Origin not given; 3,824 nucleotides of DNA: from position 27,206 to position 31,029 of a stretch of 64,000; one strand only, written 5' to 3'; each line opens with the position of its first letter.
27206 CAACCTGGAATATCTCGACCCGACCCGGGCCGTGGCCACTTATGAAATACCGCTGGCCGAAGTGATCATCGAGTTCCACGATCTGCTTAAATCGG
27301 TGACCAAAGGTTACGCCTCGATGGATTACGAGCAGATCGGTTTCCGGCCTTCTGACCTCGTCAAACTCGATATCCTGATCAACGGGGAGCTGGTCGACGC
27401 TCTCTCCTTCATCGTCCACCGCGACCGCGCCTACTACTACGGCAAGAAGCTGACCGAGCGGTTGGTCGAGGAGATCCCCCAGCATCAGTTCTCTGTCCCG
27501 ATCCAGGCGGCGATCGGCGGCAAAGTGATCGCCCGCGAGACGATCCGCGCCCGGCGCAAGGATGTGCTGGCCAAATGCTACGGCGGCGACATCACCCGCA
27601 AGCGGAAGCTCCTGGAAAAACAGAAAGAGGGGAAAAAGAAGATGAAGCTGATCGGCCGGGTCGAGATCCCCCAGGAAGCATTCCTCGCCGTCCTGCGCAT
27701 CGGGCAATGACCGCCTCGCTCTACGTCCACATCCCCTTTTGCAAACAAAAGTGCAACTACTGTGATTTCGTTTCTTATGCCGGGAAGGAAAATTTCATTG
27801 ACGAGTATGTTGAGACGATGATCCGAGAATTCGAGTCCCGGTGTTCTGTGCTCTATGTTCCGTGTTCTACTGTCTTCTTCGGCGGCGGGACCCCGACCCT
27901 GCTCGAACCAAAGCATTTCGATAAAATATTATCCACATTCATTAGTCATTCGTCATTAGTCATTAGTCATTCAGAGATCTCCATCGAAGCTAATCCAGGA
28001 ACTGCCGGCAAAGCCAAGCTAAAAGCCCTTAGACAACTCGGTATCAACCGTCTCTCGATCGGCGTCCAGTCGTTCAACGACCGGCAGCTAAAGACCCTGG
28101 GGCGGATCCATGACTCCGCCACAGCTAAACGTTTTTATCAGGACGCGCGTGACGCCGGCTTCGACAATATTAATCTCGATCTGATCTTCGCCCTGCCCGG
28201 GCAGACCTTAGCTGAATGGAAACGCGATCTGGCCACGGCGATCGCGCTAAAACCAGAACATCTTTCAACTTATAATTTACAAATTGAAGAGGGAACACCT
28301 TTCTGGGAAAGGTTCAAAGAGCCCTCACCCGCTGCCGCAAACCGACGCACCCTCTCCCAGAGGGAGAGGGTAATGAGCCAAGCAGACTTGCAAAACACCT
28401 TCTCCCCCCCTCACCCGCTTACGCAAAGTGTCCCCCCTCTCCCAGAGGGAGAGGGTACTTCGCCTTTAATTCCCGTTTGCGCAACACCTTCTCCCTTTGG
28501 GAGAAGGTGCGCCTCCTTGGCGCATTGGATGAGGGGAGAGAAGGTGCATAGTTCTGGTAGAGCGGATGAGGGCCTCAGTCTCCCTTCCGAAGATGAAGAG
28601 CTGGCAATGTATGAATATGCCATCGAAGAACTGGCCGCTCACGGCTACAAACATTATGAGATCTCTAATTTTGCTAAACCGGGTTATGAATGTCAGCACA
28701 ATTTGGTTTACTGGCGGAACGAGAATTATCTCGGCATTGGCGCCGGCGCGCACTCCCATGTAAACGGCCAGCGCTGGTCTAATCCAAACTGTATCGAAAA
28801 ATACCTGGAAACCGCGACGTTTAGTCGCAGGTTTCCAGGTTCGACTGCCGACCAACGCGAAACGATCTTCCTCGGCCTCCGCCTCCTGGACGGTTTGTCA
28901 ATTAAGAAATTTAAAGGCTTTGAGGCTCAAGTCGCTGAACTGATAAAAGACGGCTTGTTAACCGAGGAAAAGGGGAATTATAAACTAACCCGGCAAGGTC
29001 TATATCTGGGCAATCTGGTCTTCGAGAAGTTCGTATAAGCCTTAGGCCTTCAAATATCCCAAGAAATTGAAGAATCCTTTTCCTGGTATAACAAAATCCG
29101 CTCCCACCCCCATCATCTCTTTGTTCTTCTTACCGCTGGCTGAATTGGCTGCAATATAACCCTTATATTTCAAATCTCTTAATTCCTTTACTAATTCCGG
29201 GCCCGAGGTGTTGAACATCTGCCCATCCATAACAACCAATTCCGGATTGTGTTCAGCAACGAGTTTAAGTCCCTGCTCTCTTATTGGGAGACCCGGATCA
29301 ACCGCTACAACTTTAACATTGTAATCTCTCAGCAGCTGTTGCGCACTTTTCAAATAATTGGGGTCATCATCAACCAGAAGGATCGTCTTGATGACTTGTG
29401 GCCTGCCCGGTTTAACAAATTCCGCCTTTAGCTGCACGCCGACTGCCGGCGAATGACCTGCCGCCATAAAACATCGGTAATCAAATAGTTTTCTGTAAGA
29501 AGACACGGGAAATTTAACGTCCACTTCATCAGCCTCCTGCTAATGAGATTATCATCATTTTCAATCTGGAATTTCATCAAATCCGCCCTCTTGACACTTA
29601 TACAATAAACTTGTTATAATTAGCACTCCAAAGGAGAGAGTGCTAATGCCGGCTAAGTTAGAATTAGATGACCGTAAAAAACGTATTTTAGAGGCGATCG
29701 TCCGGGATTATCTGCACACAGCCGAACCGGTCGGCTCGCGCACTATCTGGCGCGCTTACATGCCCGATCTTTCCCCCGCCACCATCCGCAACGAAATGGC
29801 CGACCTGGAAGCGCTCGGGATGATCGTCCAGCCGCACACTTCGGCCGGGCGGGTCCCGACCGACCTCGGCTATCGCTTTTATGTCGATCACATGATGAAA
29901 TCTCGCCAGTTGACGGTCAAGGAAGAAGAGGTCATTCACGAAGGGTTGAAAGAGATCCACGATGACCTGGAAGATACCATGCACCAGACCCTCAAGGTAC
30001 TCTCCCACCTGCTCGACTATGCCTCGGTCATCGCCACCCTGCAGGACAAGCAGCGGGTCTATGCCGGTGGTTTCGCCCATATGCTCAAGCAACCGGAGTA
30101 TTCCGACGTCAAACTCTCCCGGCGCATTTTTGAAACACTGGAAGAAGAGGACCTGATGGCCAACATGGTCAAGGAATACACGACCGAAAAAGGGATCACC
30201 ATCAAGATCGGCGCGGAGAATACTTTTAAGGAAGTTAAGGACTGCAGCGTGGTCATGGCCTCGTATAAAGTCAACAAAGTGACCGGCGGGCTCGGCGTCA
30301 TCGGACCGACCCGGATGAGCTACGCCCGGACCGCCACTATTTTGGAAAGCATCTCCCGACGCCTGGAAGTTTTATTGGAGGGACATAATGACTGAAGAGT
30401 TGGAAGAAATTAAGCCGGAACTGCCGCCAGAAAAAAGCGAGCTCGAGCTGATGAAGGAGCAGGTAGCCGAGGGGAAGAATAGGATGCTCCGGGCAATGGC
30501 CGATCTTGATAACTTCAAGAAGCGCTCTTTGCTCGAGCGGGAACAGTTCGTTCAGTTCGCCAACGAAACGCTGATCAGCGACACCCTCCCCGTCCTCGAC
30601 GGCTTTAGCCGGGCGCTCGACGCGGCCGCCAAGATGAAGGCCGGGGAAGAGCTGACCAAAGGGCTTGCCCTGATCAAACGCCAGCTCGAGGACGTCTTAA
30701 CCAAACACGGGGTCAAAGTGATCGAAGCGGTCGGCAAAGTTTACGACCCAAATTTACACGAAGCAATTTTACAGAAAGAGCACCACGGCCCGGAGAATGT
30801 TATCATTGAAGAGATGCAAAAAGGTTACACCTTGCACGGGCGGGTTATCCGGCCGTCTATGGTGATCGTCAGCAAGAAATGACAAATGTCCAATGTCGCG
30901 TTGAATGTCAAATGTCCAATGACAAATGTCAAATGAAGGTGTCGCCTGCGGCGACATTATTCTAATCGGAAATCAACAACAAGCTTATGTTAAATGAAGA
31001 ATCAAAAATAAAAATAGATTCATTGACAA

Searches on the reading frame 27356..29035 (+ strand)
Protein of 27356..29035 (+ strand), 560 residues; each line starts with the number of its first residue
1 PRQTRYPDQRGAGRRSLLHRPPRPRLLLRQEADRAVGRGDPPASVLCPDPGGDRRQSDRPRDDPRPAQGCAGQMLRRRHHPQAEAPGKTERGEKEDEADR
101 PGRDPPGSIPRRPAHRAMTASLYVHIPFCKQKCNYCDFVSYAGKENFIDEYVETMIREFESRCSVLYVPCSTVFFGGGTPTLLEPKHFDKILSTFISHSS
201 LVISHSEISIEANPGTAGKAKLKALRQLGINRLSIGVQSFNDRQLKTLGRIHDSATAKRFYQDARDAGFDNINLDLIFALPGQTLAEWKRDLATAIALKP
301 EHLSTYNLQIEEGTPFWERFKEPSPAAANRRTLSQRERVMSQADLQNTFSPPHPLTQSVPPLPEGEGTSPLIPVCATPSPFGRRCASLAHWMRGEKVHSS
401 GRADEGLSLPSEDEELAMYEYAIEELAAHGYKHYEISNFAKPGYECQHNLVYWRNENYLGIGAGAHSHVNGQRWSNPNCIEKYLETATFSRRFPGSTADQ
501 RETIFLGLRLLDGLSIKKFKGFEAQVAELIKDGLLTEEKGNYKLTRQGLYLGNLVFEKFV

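Call 85: search_protein_families(library=pfam, proteins=[window:27356-29035:+])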
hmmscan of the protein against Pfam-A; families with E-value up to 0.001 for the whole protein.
window:27356-29035:+ (560 aa): 2 families
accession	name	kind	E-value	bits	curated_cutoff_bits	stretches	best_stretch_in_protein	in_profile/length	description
PF04055.27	Radical_SAM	-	1.3e-23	84.4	29.5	1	123-291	1-162/166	Radical SAM superfamily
PF06969.22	HemN_C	-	1.9e-09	37.9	24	1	501-551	8-67/67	HemN C-terminal domain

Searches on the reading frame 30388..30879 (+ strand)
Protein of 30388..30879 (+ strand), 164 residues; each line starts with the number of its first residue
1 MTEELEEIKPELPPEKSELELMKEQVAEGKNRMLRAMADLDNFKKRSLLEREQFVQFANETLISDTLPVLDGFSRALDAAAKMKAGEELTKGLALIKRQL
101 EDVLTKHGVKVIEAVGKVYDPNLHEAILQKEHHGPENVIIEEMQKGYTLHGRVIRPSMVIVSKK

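Call 85: search_protein_families(library=pfam, proteins=[window:30388-30879:+])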
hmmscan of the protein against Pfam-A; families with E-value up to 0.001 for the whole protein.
window:30388-30879:+ (164 aa): 1 family
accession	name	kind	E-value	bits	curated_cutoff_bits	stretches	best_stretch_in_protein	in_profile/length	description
PF01025.24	GrpE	-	8.8e-46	156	25.8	1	5-163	6-165/165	GrpE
